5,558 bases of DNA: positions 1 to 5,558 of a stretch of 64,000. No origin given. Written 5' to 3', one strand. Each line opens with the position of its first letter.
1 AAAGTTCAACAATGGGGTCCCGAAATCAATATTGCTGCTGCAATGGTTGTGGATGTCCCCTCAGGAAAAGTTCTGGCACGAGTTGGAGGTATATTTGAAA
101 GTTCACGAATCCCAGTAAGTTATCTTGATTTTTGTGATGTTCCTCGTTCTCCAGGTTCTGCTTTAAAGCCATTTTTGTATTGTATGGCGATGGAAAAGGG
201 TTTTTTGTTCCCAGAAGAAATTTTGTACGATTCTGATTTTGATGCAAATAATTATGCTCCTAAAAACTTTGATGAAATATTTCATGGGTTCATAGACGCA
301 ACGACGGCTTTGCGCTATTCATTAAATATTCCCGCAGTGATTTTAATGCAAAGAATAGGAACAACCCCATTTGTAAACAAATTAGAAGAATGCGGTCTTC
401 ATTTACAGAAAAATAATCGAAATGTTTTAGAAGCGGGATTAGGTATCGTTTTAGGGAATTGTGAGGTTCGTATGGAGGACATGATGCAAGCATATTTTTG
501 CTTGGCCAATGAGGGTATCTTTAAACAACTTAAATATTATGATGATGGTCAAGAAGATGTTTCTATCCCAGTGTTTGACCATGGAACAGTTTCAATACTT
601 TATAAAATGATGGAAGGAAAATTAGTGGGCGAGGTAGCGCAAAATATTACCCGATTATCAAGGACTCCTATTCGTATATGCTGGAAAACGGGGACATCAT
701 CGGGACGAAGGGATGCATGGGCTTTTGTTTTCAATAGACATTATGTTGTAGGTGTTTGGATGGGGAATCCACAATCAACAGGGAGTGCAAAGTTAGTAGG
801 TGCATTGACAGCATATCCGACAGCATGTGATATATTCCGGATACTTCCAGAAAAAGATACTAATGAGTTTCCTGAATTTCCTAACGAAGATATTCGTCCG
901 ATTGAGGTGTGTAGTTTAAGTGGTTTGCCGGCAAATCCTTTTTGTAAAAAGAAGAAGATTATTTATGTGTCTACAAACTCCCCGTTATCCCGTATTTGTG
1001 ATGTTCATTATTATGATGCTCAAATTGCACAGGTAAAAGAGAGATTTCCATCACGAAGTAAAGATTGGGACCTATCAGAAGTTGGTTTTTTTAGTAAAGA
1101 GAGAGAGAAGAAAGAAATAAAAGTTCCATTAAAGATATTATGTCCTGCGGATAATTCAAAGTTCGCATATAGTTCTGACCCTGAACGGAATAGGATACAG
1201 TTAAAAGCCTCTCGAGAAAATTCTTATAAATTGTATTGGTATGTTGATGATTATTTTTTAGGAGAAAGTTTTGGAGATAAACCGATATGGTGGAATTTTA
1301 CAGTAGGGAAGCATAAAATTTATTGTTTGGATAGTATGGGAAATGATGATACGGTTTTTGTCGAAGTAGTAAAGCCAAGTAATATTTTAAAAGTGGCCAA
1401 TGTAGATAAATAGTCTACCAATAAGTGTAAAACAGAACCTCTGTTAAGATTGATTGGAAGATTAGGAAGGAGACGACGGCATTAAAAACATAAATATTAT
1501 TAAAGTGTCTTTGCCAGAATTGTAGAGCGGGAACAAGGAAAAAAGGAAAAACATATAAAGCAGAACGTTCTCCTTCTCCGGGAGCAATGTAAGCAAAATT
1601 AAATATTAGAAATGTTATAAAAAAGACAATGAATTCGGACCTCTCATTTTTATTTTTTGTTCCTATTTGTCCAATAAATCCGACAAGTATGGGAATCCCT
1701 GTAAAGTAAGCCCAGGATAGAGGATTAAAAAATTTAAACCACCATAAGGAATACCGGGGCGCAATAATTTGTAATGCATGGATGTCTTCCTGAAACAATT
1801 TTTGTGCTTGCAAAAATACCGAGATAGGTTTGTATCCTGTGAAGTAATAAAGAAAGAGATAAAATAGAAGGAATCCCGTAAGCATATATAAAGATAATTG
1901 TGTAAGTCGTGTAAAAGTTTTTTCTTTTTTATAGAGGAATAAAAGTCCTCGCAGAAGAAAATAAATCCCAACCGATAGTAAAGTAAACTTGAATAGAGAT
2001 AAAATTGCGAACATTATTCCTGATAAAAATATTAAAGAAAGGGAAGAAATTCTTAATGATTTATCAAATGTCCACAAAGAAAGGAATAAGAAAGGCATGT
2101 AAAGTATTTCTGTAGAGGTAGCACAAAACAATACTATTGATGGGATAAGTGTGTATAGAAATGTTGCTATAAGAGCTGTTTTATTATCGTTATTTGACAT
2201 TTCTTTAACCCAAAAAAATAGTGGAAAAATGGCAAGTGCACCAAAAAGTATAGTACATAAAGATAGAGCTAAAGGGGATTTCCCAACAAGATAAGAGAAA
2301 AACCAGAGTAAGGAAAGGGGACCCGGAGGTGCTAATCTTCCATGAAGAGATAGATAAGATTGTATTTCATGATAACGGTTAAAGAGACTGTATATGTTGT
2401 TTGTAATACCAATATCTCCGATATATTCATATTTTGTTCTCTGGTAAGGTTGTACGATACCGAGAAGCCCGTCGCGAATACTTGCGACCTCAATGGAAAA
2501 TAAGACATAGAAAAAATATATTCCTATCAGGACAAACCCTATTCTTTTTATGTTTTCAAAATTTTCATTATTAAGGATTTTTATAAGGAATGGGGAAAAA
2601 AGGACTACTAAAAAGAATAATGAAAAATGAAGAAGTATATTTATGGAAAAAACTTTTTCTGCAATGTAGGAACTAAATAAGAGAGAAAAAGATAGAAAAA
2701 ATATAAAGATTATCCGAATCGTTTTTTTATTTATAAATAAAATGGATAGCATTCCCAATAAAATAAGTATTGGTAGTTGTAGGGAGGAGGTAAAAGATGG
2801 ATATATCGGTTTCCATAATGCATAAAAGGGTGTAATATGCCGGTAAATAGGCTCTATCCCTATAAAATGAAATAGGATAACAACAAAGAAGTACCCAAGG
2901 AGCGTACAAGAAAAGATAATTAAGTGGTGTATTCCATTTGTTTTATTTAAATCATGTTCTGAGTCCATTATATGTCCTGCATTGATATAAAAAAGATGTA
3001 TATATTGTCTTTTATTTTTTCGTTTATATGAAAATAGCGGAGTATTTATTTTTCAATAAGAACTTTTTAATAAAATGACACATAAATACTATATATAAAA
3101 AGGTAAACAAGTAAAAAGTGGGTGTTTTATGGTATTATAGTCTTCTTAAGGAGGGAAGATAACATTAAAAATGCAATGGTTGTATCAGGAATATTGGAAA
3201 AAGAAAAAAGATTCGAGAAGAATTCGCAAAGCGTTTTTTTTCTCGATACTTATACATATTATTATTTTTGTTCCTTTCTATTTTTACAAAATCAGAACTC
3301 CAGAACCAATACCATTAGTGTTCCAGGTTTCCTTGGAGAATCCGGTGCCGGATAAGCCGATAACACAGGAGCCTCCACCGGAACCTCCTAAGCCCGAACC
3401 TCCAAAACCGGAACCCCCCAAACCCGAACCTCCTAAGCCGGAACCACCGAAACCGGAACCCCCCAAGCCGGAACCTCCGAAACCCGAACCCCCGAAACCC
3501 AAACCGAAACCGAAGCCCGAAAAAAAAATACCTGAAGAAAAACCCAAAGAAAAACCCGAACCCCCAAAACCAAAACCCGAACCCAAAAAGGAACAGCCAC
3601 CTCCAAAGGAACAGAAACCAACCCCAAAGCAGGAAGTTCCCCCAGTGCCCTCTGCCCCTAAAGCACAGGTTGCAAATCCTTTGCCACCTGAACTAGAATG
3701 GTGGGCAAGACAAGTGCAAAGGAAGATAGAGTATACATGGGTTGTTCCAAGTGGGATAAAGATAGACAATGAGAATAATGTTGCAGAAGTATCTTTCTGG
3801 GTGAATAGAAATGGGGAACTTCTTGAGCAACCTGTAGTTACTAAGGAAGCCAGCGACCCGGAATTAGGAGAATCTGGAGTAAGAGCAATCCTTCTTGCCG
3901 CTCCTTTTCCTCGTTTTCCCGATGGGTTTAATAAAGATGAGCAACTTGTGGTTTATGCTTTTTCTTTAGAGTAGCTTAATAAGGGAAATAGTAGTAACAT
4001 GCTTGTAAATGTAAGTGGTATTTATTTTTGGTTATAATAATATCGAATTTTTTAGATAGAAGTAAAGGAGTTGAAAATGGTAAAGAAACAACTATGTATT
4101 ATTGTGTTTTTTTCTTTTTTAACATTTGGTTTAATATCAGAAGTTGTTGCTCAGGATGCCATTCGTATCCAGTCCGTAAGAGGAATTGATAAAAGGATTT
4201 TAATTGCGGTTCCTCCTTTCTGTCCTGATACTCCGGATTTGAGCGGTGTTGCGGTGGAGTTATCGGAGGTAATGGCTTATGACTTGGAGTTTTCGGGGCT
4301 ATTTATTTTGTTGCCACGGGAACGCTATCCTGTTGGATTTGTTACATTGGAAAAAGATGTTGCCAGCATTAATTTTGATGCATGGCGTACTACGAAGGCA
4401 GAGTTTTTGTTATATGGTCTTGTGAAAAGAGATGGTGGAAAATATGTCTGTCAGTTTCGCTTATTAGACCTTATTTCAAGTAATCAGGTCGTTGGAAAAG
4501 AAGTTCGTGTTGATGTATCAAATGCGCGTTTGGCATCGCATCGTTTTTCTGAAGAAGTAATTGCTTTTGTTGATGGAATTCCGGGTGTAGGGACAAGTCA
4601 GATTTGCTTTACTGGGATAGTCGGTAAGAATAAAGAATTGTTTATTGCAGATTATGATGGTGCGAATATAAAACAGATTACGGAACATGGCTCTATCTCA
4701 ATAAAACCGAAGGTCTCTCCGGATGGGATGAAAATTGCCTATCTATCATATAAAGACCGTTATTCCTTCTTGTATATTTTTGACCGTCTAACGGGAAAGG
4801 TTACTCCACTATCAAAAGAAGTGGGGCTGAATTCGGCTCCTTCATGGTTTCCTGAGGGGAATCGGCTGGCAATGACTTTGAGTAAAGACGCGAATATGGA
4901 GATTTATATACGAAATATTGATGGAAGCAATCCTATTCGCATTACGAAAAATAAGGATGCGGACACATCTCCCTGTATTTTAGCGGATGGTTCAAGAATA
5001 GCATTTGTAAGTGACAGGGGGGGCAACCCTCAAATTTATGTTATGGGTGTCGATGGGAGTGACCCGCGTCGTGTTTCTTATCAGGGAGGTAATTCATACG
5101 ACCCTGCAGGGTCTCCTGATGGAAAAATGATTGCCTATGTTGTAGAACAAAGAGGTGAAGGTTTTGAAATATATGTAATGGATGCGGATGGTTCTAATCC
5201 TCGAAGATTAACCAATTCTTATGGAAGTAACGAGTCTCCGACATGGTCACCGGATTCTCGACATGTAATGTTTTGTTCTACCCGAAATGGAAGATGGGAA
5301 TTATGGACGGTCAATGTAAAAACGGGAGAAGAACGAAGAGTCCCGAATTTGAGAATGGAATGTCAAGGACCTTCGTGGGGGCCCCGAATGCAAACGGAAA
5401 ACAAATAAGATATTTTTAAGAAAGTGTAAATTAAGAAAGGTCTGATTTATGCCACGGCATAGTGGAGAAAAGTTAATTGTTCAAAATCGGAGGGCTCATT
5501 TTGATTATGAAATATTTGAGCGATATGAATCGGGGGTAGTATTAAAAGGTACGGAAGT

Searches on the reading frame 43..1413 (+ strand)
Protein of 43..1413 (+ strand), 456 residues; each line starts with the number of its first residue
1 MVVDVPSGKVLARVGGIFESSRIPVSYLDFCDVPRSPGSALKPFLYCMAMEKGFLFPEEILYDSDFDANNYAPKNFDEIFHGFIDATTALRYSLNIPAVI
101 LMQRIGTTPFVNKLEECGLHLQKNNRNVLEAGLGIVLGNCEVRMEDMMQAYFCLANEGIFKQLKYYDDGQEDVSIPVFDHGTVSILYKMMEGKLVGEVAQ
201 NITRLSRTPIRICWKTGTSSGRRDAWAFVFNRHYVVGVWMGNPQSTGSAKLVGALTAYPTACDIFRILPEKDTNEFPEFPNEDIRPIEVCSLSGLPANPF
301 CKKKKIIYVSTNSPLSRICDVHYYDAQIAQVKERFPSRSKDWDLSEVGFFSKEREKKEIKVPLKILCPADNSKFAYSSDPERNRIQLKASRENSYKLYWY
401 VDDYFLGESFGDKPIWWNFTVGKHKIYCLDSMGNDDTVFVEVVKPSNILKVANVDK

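Call 48: search_protein_families(library=pfam, proteins=[window:43-1413:+], max_evalue=0.0001)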
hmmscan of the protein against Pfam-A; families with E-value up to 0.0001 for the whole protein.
window:43-1413:+ (456 aa): 2 families
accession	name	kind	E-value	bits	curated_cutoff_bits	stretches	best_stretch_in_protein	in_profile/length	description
PF06832.18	BiPBP_C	-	1.9e-13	50.6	26.8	1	358-438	7-88/90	Penicillin-Binding Protein C-terminus Family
PF00905.27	Transpeptidase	-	3.1e-13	50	22.1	1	2-219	5-242/299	Penicillin binding protein transpeptidase domain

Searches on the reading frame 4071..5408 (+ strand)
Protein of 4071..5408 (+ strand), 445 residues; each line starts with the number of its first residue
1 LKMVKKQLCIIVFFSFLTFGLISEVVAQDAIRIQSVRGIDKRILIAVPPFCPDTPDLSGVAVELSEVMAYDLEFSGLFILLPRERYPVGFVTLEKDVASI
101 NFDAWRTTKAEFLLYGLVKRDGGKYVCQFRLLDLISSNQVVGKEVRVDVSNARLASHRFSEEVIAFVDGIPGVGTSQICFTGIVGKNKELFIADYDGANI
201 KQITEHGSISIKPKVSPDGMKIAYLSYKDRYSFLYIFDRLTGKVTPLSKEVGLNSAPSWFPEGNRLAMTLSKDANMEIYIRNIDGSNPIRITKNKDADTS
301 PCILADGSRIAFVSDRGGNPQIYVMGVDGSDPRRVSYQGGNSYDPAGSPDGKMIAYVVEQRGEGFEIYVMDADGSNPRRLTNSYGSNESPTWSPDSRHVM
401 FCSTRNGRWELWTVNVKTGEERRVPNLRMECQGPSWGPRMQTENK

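Call 48: search_protein_families(library=pfam, proteins=[window:4071-5408:+], max_evalue=0.0001)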
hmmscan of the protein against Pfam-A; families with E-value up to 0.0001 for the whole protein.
window:4071-5408:+ (445 aa): 3 families
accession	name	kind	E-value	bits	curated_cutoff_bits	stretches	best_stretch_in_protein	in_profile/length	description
PF07676.18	PD40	-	9.9e-40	134.1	20.9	3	377-412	1-37/38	WD40-like Beta Propeller Repeat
PF04052.18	TolB_N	-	1.8e-15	57.4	22.4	1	33-139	3-105/106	TolB amino-terminal domain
PF00930.27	DPPIV_N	-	6.2e-09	35.5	22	0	233-295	24-82/354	Dipeptidyl peptidase IV (DPP IV) N-terminal region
